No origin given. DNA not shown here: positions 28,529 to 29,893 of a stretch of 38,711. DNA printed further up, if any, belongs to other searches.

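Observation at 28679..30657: ParB-like CTPase translationally coupled to a sensor-less sigma54-type activator: candidate new regulatory system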

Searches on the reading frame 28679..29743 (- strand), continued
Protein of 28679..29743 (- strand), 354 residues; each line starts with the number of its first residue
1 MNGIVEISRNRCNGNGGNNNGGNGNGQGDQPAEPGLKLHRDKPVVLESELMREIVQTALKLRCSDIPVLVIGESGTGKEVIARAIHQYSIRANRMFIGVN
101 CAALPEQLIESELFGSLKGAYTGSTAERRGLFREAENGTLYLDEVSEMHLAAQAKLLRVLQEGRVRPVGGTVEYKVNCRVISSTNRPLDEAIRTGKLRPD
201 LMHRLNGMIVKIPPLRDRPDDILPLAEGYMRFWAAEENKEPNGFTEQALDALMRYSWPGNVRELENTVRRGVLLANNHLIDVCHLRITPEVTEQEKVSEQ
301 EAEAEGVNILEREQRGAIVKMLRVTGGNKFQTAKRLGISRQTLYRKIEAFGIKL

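Call 17: find_homologous_proteins(query=window:28679-29743:-, max_evalue=1e-20)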
Query window:28679-29743:- (354 aa): 8000 proteins with E <= 1e-20 among 8000 candidates; the best 120 are listed.
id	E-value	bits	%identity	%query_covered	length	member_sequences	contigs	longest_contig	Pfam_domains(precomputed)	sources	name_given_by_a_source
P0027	5.4e-232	787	100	100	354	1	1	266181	PF00158.33,PF07724.21,PF25601.2,PF02954.26,PF00004.36,PF14532.13,PF07728.21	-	-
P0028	7.5e-99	349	53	88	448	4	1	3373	PF00158.33,PF07724.21,PF25601.2,PF02954.26,PF14532.13,PF07728.21,PF00072.31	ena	-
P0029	2.3e-98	348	53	87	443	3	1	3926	PF00158.33,PF07724.21,PF25601.2,PF02954.26,PF00004.36,PF14532.13,PF07728.21,PF00072.31,PF01078.28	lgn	-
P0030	1.1e-97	345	52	88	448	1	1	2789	PF00158.33,PF25601.2,PF02954.26,PF00004.36,PF14532.13,PF07728.21,PF00072.31,PF01078.28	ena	-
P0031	2.6e-97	344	53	88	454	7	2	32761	PF00158.33,PF07724.21,PF25601.2,PF02954.26,PF00493.30,PF00004.36,PF14532.13,PF07728.21,PF00072.31,PF01078.28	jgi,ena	jgi:DNA-binding NtrC family response regulator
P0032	5.7e-97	343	52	89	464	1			PF00158.33,PF25601.2,PF02954.26,PF00004.36,PF14532.13,PF07728.21,PF00072.31,PF01078.28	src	-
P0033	1.6e-96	342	52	87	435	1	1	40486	PF00158.33,PF25601.2,PF02954.26,PF14532.13,PF07728.21,PF00072.31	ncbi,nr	ncbi:MAG: Two component, sigma54 specific, transcriptional regulator, Fis family [Pedosphaera sp.]|n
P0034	1.6e-96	342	52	88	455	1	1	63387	PF00158.33,PF07724.21,PF25601.2,PF02954.26,PF00004.36,PF14532.13,PF07728.21,PF00072.31,PF01078.28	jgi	jgi:DNA-binding NtrC family response regulator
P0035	1.7e-96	341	54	87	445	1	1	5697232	PF00158.33,PF07724.21,PF25601.2,PF02954.26,PF00493.30,PF00004.36,PF14532.13,PF07728.21,PF00072.31,PF01078.28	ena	-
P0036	2.1e-96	341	51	88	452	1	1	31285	PF00158.33,PF25601.2,PF02954.26,PF14532.13,PF07728.21,PF00072.31,PF01078.28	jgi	jgi:DNA-binding NtrC family response regulator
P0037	2.8e-96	341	52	88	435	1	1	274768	PF00158.33,PF25601.2,PF02954.26,PF14532.13,PF07728.21,PF00072.31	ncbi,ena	-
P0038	3.4e-96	340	53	88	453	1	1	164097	PF00158.33,PF25601.2,PF02954.26,PF14532.13,PF07728.21,PF00072.31,PF01078.28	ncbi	-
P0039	4.9e-96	340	52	87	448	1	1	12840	PF00158.33,PF07724.21,PF25601.2,PF02954.26,PF00493.30,PF00004.36,PF14532.13,PF07728.21,PF00072.31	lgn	-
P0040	5.8e-96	340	51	88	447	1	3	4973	PF00158.33,PF07724.21,PF25601.2,PF02954.26,PF00004.36,PF14532.13,PF07728.21,PF00072.31,PF01078.28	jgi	jgi:two-component system, NtrC family, response regulator HydG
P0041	6.4e-96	340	51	88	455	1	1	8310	PF00158.33,PF25601.2,PF02954.26,PF14532.13,PF07728.21,PF00072.31,PF01078.28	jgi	jgi:DNA-binding NtrC family response regulator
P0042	6.7e-96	340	51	87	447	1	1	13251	PF00158.33,PF25601.2,PF02954.26,PF00004.36,PF14532.13,PF07728.21,PF00072.31,PF01078.28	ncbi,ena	-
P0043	6.7e-96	340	52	87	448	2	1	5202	PF00158.33,PF07724.21,PF25601.2,PF02954.26,PF14532.13,PF07728.21,PF00072.31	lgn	-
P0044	7.4e-96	339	53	87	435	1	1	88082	PF00158.33,PF25601.2,PF02954.26,PF14532.13,PF07728.21,PF00072.31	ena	-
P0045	9.8e-96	339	52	88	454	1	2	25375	PF00158.33,PF25601.2,PF02954.26,PF14532.13,PF07728.21,PF00072.31,PF01078.28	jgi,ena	-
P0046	1.0e-95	339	52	88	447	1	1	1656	PF00158.33,PF07724.21,PF25601.2,PF02954.26,PF00004.36,PF14532.13,PF07728.21,PF00072.31,PF01078.28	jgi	jgi:DNA-binding NtrC family response regulator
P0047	1.0e-95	339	52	87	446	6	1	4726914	PF00158.33,PF25601.2,PF02954.26,PF00004.36,PF14532.13,PF07728.21,PF00072.31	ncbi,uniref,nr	ncbi:sigma-54 dependent transcriptional regulator [Fontisphaera persica]|uniref:sigma-54-dependent t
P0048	1.9e-95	338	52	88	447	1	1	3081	PF00158.33,PF07724.21,PF25601.2,PF02954.26,PF00004.36,PF14532.13,PF07728.21,PF00072.31,PF01078.28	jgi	jgi:DNA-binding NtrC family response regulator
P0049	2.5e-95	338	53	88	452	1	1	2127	PF00158.33,PF07724.21,PF25601.2,PF02954.26,PF14532.13,PF07728.21,PF00072.31,PF01078.28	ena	-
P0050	3.3e-95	337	52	88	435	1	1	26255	PF00158.33,PF25601.2,PF02954.26,PF14532.13,PF07728.21,PF00072.31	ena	-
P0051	3.5e-95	337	53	88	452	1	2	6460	PF00158.33,PF07724.21,PF25601.2,PF02954.26,PF14532.13,PF07728.21,PF00072.31,PF01078.28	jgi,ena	-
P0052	3.6e-95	337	52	87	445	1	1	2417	PF00158.33,PF07724.21,PF25601.2,PF02954.26,PF00004.36,PF14532.13,PF07728.21,PF00072.31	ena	-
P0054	9.2e-95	336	51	88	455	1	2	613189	PF00158.33,PF07724.21,PF25601.2,PF02954.26,PF14532.13,PF07728.21,PF00072.31,PF01078.28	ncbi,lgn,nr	ncbi:MAG: sigma-54 dependent transcriptional regulator [Verrucomicrobiota bacterium]|nr:sigma-54 dep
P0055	2.1e-94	335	51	87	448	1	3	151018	PF00158.33,PF25601.2,PF02954.26,PF00004.36,PF14532.13,PF07728.21,PF00072.31,PF01078.28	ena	-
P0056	2.3e-94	334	51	88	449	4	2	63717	PF00158.33,PF07724.21,PF25601.2,PF02954.26,PF00004.36,PF14532.13,PF07728.21,PF00072.31,PF01078.28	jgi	jgi:DNA-binding NtrC family response regulator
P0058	3.0e-94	334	52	87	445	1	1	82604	PF00158.33,PF25601.2,PF02954.26,PF00004.36,PF14532.13,PF07728.21,PF00072.31,PF01078.28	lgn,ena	-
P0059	3.6e-94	334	52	88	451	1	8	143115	PF00158.33,PF07724.21,PF25601.2,PF02954.26,PF14532.13,PF07728.21,PF00072.31,PF01078.28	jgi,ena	jgi:DNA-binding NtrC family response regulator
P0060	4.5e-94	333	51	88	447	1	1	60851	PF00158.33,PF07724.21,PF25601.2,PF02954.26,PF14532.13,PF07728.21,PF00072.31,PF01078.28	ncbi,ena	-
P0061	4.8e-94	333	51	88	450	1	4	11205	PF00158.33,PF07724.21,PF25601.2,PF02954.26,PF00004.36,PF14532.13,PF07728.21,PF00072.31,PF01078.28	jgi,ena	jgi:DNA-binding NtrC family response regulator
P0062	5.8e-94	333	51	87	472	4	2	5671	PF00158.33,PF25601.2,PF02954.26,PF00004.36,PF14532.13,PF07728.21,PF00072.31,PF01078.28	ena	-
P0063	6.3e-94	333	53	88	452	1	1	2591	PF00158.33,PF07724.21,PF25601.2,PF02954.26,PF14532.13,PF07728.21,PF00072.31,PF01078.28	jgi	-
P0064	6.5e-94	333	51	88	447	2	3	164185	PF00158.33,PF25601.2,PF02954.26,PF00004.36,PF14532.13,PF07728.21,PF00072.31,PF01078.28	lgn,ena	-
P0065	6.6e-94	333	52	88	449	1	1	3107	PF00158.33,PF25601.2,PF02954.26,PF14532.13,PF07728.21,PF00072.31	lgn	-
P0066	7.4e-94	333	52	87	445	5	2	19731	PF00158.33,PF07724.21,PF25601.2,PF02954.26,PF00493.30,PF00004.36,PF14532.13,PF07728.21,PF00072.31,PF01078.28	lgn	-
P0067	8.4e-94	333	51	87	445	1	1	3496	PF00158.33,PF25601.2,PF02954.26,PF14532.13,PF07728.21,PF00072.31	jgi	jgi:DNA-binding NtrC family response regulator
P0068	9.2e-94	332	50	87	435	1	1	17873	PF00158.33,PF07724.21,PF25601.2,PF02954.26,PF00004.36,PF14532.13,PF07728.21,PF00072.31,PF01078.28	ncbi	ncbi:MAG: sigma-54 dependent transcriptional regulator [Verrucomicrobiota bacterium]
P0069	1.0e-93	332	50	88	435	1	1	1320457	PF00158.33,PF25601.2,PF02954.26,PF14532.13,PF07728.21,PF00072.31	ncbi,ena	-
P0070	1.1e-93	332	51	88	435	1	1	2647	PF00158.33,PF25601.2,PF02954.26,PF14532.13,PF07728.21,PF00072.31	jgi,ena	-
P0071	1.3e-93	332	51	88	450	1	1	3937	PF00158.33,PF07724.21,PF25601.2,PF02954.26,PF14532.13,PF07728.21,PF00072.31,PF01078.28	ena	-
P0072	1.3e-93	332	51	87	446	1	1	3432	PF00158.33,PF25601.2,PF02954.26,PF00004.36,PF14532.13,PF07728.21,PF00072.31,PF01078.28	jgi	jgi:DNA-binding NtrC family response regulator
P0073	1.8e-93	331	50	87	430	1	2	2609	PF00158.33,PF07724.21,PF25601.2,PF02954.26,PF00004.36,PF14532.13,PF07728.21,PF00072.31,PF01078.28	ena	-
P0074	2.0e-93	331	51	88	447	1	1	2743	PF00158.33,PF07724.21,PF25601.2,PF02954.26,PF14532.13,PF07728.21,PF00072.31,PF01078.28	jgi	jgi:DNA-binding NtrC family response regulator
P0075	2.7e-93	331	50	87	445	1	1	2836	PF00158.33,PF25601.2,PF02954.26,PF14532.13,PF07728.21,PF00072.31,PF01078.28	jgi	-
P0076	3.7e-93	330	50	88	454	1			PF00158.33,PF07724.21,PF25601.2,PF02954.26,PF14532.13,PF07728.21,PF00072.31,PF01078.28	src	-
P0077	4.4e-93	330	50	87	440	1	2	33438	PF00158.33,PF25601.2,PF02954.26,PF00004.36,PF14532.13,PF07728.21,PF00072.31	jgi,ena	-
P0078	5.7e-93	330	50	87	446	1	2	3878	PF00158.33,PF25601.2,PF02954.26,PF14532.13,PF07728.21,PF00072.31,PF01078.28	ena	-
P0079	7.1e-93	330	50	87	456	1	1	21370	PF00158.33,PF25601.2,PF02954.26,PF00004.36,PF14532.13,PF07728.21,PF00072.31,PF01078.28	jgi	jgi:DNA-binding NtrC family response regulator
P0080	7.3e-93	330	51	87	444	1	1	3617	PF00158.33,PF25601.2,PF02954.26,PF14532.13,PF07728.21,PF00072.31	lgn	-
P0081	7.8e-93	329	50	88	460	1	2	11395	PF00158.33,PF07724.21,PF25601.2,PF02954.26,PF14532.13,PF07728.21,PF00072.31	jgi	jgi:DNA-binding NtrC family response regulator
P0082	1.1e-92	329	50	87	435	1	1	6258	PF00158.33,PF25601.2,PF02954.26,PF14532.13,PF07728.21,PF00072.31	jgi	jgi:DNA-binding NtrC family response regulator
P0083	1.2e-92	329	51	88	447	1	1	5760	PF00158.33,PF07724.21,PF25601.2,PF02954.26,PF14532.13,PF07728.21,PF00072.31,PF01078.28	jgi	jgi:DNA-binding NtrC family response regulator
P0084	1.2e-92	329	50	87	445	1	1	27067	PF00158.33,PF25601.2,PF02954.26,PF14532.13,PF07728.21,PF00072.31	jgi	-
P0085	1.8e-92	328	52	87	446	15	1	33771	PF00158.33,PF25601.2,PF02954.26,PF07726.18,PF00493.30,PF14532.13,PF07728.21,PF00072.31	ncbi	-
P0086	1.9e-92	328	51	88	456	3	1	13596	PF00158.33,PF25601.2,PF02954.26,PF14532.13,PF07728.21,PF00072.31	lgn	-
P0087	1.9e-92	328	52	87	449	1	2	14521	PF00158.33,PF25601.2,PF02954.26,PF14532.13,PF07728.21,PF00072.31,PF01078.28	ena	-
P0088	2.5e-92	328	51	88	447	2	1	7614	PF00158.33,PF07724.21,PF25601.2,PF02954.26,PF14532.13,PF07728.21,PF00072.31,PF01078.28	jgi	jgi:DNA-binding NtrC family response regulator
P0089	2.6e-92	328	50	87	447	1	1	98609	PF00158.33,PF07724.21,PF25601.2,PF02954.26,PF00004.36,PF14532.13,PF07728.21,PF00072.31,PF01078.28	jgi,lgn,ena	-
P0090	2.7e-92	328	50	88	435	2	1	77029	PF00158.33,PF25601.2,PF02954.26,PF14532.13,PF07728.21,PF00072.31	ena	-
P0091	3.1e-92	327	49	88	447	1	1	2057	PF00158.33,PF25601.2,PF02954.26,PF14532.13,PF07728.21,PF00072.31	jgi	jgi:DNA-binding NtrC family response regulator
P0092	3.4e-92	327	51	88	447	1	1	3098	PF00158.33,PF07724.21,PF25601.2,PF02954.26,PF14532.13,PF07728.21,PF00072.31,PF01078.28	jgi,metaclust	metaclust:\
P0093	3.9e-92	327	49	87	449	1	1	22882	PF00158.33,PF07724.21,PF25601.2,PF02954.26,PF00004.36,PF14532.13,PF07728.21,PF00072.31,PF01078.28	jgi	jgi:DNA-binding NtrC family response regulator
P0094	4.3e-92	327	50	87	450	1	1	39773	PF00158.33,PF25601.2,PF02954.26,PF07726.18,PF00004.36,PF14532.13,PF07728.21,PF00072.31,PF01078.28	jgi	jgi:DNA-binding NtrC family response regulator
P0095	5.0e-92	327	51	88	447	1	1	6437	PF00158.33,PF07724.21,PF25601.2,PF02954.26,PF14532.13,PF07728.21,PF00072.31,PF01078.28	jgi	jgi:DNA-binding NtrC family response regulator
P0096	5.3e-92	327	49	87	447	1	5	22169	PF00158.33,PF25601.2,PF02954.26,PF14532.13,PF07728.21,PF00072.31,PF01078.28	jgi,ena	jgi:DNA-binding NtrC family response regulator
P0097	6.1e-92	326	50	87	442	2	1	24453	PF00158.33,PF07724.21,PF25601.2,PF02954.26,PF14532.13,PF07728.21,PF00072.31,PF01078.28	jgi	jgi:DNA-binding NtrC family response regulator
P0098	7.7e-92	326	50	87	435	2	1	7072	PF00158.33,PF07724.21,PF25601.2,PF02954.26,PF14532.13,PF07728.21,PF00072.31,PF01078.28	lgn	-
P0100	9.3e-92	326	52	87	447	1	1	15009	PF00158.33,PF25601.2,PF02954.26,PF14532.13,PF07728.21,PF00072.31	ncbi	ncbi:MAG: sigma-54-dependent transcriptional regulator [Limisphaerales bacterium]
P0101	9.8e-92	326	50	87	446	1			PF00158.33,PF07724.21,PF25601.2,PF02954.26,PF14532.13,PF07728.21,PF00072.31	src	-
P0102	9.9e-92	326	50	87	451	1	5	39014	PF00158.33,PF25601.2,PF02954.26,PF07726.18,PF14532.13,PF07728.21,PF00072.31,PF01078.28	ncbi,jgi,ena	jgi:DNA-binding NtrC family response regulator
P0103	1.1e-91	326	50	87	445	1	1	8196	PF00158.33,PF07724.21,PF25601.2,PF02954.26,PF14532.13,PF07728.21,PF00072.31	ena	-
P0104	1.3e-91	325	51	87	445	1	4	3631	PF00158.33,PF07724.21,PF25601.2,PF02954.26,PF14532.13,PF07728.21,PF00072.31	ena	-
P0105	1.3e-91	325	49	87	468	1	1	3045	PF00158.33,PF25601.2,PF02954.26,PF00004.36,PF14532.13,PF07728.21,PF00072.31,PF01078.28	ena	-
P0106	1.6e-91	325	49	88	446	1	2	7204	PF00158.33,PF07724.21,PF25601.2,PF02954.26,PF14532.13,PF07728.21,PF00072.31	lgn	-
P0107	1.7e-91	325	49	87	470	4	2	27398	PF00158.33,PF25601.2,PF02954.26,PF14532.13,PF07728.21,PF00072.31,PF01078.28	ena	-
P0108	2.1e-91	325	50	87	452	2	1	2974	PF00158.33,PF25601.2,PF02954.26,PF00004.36,PF14532.13,PF07728.21,PF00072.31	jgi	-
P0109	2.5e-91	324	48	88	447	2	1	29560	PF00158.33,PF25601.2,PF02954.26,PF14532.13,PF07728.21,PF00072.31,PF01078.28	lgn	-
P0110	3.5e-91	324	49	88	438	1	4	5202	PF00158.33,PF07724.21,PF25601.2,PF02954.26,PF14532.13,PF07728.21,PF00072.31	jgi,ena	-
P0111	3.6e-91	324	49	87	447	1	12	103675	PF00158.33,PF25601.2,PF02954.26,PF14532.13,PF07728.21,PF00072.31,PF01078.28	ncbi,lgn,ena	-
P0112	3.7e-91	324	50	88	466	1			PF00158.33,PF07724.21,PF25601.2,PF02954.26,PF14532.13,PF07728.21,PF00072.31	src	-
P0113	3.8e-91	324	49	88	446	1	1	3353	PF00158.33,PF07724.21,PF25601.2,PF02954.26,PF14532.13,PF07728.21,PF00072.31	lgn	-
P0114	3.9e-91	324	49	87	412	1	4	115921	PF00158.33,PF07724.21,PF25601.2,PF02954.26,PF00004.36,PF14532.13,PF07728.21,PF00072.31,PF01078.28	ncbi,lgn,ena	-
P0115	5.0e-91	323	51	87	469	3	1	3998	PF00158.33,PF25601.2,PF02954.26,PF14532.13,PF07728.21,PF00072.31,PF01078.28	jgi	jgi:two-component system, NtrC family, response regulator HydG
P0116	5.1e-91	323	49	88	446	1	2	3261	PF00158.33,PF25601.2,PF02954.26,PF14532.13,PF07728.21,PF00072.31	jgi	jgi:DNA-binding NtrC family response regulator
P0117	5.2e-91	323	50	87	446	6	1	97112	PF00158.33,PF07724.21,PF25601.2,PF02954.26,PF00493.30,PF14532.13,PF07728.21,PF00072.31,PF01078.28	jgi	jgi:DNA-binding NtrC family response regulator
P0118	6.3e-91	323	50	87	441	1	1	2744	PF00158.33,PF07724.21,PF25601.2,PF02954.26,PF00004.36,PF14532.13,PF07728.21,PF00072.31,PF01078.28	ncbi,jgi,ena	jgi:DNA-binding NtrC family response regulator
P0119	6.4e-91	323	49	88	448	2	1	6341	PF00158.33,PF25601.2,PF02954.26,PF14532.13,PF07728.21,PF00072.31,PF01078.28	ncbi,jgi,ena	jgi:DNA-binding NtrC family response regulator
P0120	7.4e-91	323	50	87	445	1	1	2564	PF00158.33,PF07724.21,PF25601.2,PF02954.26,PF00493.30,PF00004.36,PF14532.13,PF07728.21,PF00072.31,PF01078.28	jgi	jgi:DNA-binding NtrC family response regulator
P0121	1.0e-90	322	48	88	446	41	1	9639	PF00158.33,PF25601.2,PF02954.26,PF14532.13,PF07728.21,PF00072.31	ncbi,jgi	-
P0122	1.2e-90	322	49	88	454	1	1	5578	PF00158.33,PF07724.21,PF25601.2,PF02954.26,PF00493.30,PF14532.13,PF07728.21,PF00072.31,PF01078.28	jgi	jgi:DNA-binding NtrC family response regulator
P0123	1.2e-90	322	49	88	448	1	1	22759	PF00158.33,PF07724.21,PF25601.2,PF02954.26,PF14532.13,PF07728.21,PF00072.31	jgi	jgi:DNA-binding NtrC family response regulator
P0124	1.2e-90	322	48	89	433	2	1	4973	PF00158.33,PF07724.21,PF25601.2,PF02954.26,PF14532.13,PF07728.21,PF00072.31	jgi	-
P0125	2.2e-90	321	50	87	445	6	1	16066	PF00158.33,PF07724.21,PF25601.2,PF02954.26,PF00004.36,PF14532.13,PF07728.21,PF00072.31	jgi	jgi:DNA-binding NtrC family response regulator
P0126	2.7e-90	321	51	87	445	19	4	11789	PF00158.33,PF25601.2,PF02954.26,PF14532.13,PF07728.21,PF00072.31,PF01078.28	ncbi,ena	-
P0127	3.0e-90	321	50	88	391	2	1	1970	PF00158.33,PF25601.2,PF02954.26,PF00004.36,PF14532.13,PF07728.21,PF00072.31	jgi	jgi:DNA-binding NtrC family response regulator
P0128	3.1e-90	321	51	87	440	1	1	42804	PF00158.33,PF25601.2,PF02954.26,PF14532.13,PF07728.21,PF00072.31,PF01078.28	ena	-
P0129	3.2e-90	321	51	87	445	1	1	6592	PF00158.33,PF07724.21,PF25601.2,PF02954.26,PF14532.13,PF07728.21,PF00072.31,PF01078.28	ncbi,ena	-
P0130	3.2e-90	321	51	87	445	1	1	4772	PF00158.33,PF25601.2,PF02954.26,PF14532.13,PF07728.21,PF00072.31,PF01078.28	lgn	-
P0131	3.3e-90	321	48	89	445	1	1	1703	PF00158.33,PF25601.2,PF02954.26,PF14532.13,PF07728.21,PF00072.31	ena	-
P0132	3.7e-90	321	49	87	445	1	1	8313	PF00158.33,PF07724.21,PF25601.2,PF02954.26,PF14532.13,PF07728.21,PF00072.31,PF01078.28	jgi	jgi:DNA-binding NtrC family response regulator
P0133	4.0e-90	321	50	87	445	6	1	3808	PF00158.33,PF07724.21,PF25601.2,PF02954.26,PF14532.13,PF07728.21,PF00072.31,PF01078.28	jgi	jgi:DNA-binding NtrC family response regulator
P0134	4.3e-90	320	50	87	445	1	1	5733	PF00158.33,PF25601.2,PF02954.26,PF14532.13,PF07728.21,PF00072.31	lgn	-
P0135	6.7e-90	320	50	87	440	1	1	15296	PF00158.33,PF07724.21,PF25601.2,PF02954.26,PF00493.30,PF00004.36,PF14532.13,PF07728.21,PF00072.31,PF01078.28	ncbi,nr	ncbi:MAG: two component, sigma54 specific, transcriptional regulator, Fis family [Verrucomicrobiales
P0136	6.9e-90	320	50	87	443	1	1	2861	PF00158.33,PF07724.21,PF25601.2,PF02954.26,PF00493.30,PF00004.36,PF14532.13,PF07728.21,PF00072.31,PF01078.28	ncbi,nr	ncbi:MAG: two component, sigma54 specific, transcriptional regulator, Fis family, partial [Verrucomi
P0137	1.1e-89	319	49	87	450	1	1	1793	PF00158.33,PF25601.2,PF02954.26,PF00004.36,PF14532.13,PF07728.21,PF00072.31,PF01078.28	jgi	jgi:DNA-binding NtrC family response regulator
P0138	1.1e-89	319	48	87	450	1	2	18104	PF00158.33,PF25601.2,PF02954.26,PF14532.13,PF07728.21,PF00072.31,PF01078.28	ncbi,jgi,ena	jgi:DNA-binding NtrC family response regulator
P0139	1.7e-89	318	48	87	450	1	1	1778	PF00158.33,PF07724.21,PF25601.2,PF02954.26,PF14532.13,PF07728.21,PF00072.31,PF01078.28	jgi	jgi:DNA-binding NtrC family response regulator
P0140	2.0e-89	318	50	87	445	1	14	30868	PF00158.33,PF07724.21,PF25601.2,PF02954.26,PF14532.13,PF07728.21,PF00072.31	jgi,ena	jgi:DNA-binding NtrC family response regulator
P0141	2.2e-89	318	50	88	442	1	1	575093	PF00158.33,PF07724.21,PF25601.2,PF02954.26,PF14532.13,PF07728.21,PF00072.31,PF01078.28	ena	-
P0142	3.4e-89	317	49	88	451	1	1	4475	PF00158.33,PF25601.2,PF02954.26,PF14532.13,PF07728.21,PF00072.31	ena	-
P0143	3.4e-89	317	50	87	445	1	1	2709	PF00158.33,PF25601.2,PF02954.26,PF14532.13,PF07728.21,PF00072.31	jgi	-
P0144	4.2e-89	317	49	89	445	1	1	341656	PF00158.33,PF25601.2,PF02954.26,PF00493.30,PF14532.13,PF07728.21,PF00072.31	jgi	jgi:two-component system response regulator AtoC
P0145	5.3e-89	317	50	87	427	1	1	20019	PF00158.33,PF25601.2,PF02954.26,PF07726.18,PF14532.13,PF07728.21,PF00072.31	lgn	-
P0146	5.7e-89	317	50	87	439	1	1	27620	PF00158.33,PF25601.2,PF02954.26,PF07726.18,PF14532.13,PF07728.21,PF00072.31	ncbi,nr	ncbi:MAG: sigma-54-dependent Fis family transcriptional regulator [Verrucomicrobia bacterium]|nr:sig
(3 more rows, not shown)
